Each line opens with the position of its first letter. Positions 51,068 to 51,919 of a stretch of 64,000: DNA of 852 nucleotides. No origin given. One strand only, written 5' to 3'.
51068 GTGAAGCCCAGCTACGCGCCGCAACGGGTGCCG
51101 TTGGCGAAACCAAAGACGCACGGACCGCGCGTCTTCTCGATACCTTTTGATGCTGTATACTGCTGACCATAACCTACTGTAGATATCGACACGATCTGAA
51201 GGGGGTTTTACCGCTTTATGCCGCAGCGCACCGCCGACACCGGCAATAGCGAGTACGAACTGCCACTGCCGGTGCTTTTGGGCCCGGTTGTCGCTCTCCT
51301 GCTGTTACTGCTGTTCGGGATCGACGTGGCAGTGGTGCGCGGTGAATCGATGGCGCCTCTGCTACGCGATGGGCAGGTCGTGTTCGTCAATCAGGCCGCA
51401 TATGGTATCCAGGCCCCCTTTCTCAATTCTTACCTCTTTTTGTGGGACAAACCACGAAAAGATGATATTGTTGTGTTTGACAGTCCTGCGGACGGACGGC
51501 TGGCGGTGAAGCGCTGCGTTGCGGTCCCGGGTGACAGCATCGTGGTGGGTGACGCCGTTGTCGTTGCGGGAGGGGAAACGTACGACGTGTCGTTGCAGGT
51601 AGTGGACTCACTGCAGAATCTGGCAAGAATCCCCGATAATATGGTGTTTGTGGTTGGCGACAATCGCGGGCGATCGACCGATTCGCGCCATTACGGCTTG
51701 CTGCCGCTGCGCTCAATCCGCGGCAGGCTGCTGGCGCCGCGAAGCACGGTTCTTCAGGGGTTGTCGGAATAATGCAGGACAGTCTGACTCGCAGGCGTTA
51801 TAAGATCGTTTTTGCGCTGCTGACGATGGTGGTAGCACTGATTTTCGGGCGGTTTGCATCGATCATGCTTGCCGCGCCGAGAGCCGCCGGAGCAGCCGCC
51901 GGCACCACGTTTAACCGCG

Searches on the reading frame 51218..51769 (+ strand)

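Call 14: search_protein_families(library=pfam, proteins=[window:51218-51769:+], max_evalue=0.01)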
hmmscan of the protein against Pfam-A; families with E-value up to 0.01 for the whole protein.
window:51218-51769:+ (184 aa): 2 families
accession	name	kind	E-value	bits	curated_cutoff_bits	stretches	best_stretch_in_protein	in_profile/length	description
PF10502.14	Peptidase_S26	-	3e-26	92.8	22.9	1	23-171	11-163/168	Signal peptidase, peptidase S26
PF00717.28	Peptidase_S24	-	0.004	17.3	23.3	0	39-60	39-60/116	Peptidase S24-like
